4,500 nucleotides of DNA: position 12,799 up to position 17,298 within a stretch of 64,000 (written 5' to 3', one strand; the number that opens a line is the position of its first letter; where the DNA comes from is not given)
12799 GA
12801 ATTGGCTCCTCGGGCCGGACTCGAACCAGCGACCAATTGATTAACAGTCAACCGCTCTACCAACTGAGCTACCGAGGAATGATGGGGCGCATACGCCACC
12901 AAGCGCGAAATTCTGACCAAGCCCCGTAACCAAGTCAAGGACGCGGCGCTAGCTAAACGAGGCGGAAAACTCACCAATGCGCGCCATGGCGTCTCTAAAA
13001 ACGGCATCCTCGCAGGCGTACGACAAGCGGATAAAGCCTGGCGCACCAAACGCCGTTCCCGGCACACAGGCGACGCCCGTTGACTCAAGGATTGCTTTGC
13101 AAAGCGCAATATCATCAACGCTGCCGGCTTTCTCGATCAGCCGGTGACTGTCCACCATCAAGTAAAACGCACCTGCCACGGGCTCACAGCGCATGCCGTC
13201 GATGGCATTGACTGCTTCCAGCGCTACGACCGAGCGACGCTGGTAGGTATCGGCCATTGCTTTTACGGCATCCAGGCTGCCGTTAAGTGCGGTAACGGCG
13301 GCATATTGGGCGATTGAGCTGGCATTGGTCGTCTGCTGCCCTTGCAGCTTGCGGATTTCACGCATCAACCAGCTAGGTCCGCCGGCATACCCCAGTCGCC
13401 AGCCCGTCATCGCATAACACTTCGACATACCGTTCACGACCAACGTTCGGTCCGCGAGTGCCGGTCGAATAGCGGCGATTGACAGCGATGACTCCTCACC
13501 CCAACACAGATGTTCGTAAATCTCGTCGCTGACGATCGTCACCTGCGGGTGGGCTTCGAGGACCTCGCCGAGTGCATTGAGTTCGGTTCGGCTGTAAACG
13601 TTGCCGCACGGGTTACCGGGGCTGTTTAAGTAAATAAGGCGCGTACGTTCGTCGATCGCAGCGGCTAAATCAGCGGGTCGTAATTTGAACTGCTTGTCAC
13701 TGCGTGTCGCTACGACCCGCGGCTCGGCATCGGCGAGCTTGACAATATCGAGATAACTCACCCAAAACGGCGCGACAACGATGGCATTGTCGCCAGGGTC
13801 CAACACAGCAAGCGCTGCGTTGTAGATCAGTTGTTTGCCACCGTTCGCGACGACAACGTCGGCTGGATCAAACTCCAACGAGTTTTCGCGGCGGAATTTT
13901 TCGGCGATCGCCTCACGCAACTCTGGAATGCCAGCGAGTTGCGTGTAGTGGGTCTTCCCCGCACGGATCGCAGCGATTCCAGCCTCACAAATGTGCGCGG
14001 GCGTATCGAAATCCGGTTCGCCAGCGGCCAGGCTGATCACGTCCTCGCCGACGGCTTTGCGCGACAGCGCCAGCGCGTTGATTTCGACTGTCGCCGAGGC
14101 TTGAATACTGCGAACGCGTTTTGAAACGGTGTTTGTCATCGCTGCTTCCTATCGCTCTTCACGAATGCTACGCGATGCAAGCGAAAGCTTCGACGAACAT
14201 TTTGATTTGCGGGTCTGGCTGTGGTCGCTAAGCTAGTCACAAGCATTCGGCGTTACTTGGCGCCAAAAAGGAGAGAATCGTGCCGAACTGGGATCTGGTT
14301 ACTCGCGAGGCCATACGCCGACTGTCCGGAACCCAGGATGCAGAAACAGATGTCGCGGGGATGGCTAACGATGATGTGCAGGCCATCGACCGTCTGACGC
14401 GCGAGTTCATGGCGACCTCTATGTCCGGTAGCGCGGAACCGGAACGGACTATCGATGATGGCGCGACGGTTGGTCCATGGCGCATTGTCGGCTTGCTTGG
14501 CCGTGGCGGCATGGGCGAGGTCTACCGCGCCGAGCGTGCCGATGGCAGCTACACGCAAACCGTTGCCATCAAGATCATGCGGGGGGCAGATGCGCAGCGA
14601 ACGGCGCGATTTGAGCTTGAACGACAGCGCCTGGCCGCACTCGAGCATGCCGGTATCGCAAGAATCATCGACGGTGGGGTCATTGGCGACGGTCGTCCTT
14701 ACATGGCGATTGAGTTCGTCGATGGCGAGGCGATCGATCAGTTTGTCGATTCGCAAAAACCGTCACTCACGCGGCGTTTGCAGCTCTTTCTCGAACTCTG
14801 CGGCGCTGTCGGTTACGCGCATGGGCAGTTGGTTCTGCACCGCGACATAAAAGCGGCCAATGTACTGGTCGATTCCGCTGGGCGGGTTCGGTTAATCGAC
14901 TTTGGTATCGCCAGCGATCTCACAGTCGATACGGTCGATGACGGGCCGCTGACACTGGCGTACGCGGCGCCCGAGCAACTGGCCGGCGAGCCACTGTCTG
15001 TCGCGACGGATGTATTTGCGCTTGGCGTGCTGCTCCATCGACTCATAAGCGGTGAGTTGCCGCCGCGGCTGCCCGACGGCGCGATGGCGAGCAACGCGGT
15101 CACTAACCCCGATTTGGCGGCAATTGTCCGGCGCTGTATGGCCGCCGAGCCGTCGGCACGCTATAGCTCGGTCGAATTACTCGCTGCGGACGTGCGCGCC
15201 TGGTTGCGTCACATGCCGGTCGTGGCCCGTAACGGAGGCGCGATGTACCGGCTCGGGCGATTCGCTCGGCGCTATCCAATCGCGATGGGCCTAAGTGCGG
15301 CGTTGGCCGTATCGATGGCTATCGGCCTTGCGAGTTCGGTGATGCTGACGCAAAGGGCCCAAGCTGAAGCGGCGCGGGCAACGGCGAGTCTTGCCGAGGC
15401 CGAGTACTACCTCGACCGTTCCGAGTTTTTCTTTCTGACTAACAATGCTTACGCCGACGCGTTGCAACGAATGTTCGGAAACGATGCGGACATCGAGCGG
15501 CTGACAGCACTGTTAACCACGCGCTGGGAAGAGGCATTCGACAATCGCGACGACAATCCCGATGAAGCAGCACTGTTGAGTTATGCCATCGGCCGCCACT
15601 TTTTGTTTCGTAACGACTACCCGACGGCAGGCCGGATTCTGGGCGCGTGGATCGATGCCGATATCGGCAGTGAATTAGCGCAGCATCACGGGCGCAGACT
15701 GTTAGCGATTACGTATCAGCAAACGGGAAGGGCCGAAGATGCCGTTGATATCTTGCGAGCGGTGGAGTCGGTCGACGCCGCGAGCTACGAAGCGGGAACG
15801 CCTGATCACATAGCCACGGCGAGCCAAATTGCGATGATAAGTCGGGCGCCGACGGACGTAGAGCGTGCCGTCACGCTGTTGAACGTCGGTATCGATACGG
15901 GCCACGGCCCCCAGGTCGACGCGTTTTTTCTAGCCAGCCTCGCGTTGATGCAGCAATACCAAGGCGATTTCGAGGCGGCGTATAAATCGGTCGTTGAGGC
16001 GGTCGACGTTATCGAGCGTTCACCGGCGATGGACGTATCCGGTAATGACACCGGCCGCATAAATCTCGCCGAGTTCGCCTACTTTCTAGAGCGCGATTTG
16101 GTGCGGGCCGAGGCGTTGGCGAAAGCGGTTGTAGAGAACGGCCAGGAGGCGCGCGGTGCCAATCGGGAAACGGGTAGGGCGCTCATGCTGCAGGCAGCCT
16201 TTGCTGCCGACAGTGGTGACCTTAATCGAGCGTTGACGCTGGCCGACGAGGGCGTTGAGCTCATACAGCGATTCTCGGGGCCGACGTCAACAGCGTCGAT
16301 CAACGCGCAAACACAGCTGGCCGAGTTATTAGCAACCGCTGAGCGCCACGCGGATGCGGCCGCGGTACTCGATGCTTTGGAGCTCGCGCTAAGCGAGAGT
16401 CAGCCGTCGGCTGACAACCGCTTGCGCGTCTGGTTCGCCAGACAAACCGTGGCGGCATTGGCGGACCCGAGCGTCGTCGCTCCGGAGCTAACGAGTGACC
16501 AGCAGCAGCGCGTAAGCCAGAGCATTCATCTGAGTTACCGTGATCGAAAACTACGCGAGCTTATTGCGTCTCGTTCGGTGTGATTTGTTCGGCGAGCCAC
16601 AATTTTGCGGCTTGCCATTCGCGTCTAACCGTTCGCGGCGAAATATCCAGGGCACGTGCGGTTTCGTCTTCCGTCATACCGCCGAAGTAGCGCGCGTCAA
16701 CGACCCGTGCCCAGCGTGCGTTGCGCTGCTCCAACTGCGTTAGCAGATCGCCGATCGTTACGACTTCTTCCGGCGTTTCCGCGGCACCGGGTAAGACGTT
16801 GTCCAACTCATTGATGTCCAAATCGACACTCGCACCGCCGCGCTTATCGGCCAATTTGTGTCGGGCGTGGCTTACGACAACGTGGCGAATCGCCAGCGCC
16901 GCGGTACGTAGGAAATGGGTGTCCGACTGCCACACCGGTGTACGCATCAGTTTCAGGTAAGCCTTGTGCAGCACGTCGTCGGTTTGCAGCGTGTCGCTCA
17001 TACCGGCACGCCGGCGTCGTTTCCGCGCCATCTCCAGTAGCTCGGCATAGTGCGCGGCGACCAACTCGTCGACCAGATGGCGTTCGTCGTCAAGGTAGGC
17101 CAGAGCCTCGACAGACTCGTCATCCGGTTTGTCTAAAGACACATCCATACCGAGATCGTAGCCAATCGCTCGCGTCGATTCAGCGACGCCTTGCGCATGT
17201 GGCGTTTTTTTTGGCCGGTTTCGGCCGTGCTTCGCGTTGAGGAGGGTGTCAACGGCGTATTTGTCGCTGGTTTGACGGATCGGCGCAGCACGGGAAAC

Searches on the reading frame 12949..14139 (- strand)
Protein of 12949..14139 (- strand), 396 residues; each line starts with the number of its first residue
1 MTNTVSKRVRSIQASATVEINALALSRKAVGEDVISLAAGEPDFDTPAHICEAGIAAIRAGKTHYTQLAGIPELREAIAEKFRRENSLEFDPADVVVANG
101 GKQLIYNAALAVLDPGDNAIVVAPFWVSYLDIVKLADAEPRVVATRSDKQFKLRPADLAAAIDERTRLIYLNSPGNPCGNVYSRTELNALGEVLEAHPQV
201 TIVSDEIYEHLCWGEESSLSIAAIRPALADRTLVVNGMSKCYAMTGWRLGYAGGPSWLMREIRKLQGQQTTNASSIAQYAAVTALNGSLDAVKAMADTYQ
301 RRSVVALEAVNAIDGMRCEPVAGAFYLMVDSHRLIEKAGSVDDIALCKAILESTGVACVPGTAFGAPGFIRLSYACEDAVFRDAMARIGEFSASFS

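Call 9: search_protein_families(library=pfam, proteins=[window:12949-14139:-], max_evalue=0.001)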
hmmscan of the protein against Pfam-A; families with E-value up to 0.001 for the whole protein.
window:12949-14139:- (396 aa): 2 families
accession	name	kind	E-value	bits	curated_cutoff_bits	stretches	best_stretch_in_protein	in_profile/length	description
PF00155.27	Aminotran_1_2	-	2.1e-72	244.7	19.7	1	33-388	2-361/361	Aminotransferase class I and II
PF01053.26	Cys_Met_Meta_PP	-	0.00043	19.4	27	1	95-182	70-154/381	Cys/Met metabolism PLP-dependent enzyme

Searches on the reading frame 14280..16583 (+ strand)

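Call 9: search_protein_families(library=pfam, proteins=[window:14280-16583:+], max_evalue=0.001)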
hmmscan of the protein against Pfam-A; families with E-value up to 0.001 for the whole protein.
window:14280-16583:+ (767 aa): 5 families
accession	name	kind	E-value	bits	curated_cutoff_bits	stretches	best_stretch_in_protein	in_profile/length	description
PF00069.31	Pkinase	-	2.2e-33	116.2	31.7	1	69-268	3-203/263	Protein kinase domain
PF07714.23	PK_Tyr_Ser-Thr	-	1.7e-28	100.1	23.1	1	72-262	6-205/258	Protein tyrosine and serine/threonine kinase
PF03109.22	ABC1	-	4.5e-07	29.7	22.9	1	141-218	144-221/244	ABC1 atypical kinase-like domain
PF13424.12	TPR_12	-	6.3e-07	29.9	30.1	1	631-696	2-67/77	Tetratricopeptide repeat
PF01636.29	APH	-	7.1e-05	23.1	23.2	0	184-211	169-197/239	Phosphotransferase enzyme family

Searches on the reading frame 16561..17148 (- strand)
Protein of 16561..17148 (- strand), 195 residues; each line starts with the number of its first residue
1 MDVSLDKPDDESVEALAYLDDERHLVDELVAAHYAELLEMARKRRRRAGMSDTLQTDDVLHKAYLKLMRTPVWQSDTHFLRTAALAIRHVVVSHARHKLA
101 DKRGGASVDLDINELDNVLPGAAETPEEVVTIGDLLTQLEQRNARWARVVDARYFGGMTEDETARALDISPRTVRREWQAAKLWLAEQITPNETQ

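Call 9: search_protein_families(library=pfam, proteins=[window:16561-17148:-], max_evalue=0.001)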
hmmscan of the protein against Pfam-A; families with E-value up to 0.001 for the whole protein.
window:16561-17148:- (195 aa): 3 families
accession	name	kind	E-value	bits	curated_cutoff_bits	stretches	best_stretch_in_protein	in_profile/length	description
PF07638.17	Sigma70_ECF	-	2.5e-30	106.2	21.1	1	27-189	20-183/185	ECF sigma factor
PF08281.18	Sigma70_r4_2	-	4.1e-06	26.8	25.7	1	148-183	17-52/54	Sigma-70, region 4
PF13384.12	HTH_23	-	0.00028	21.1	24.6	1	141-176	5-36/50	Homeodomain-like domain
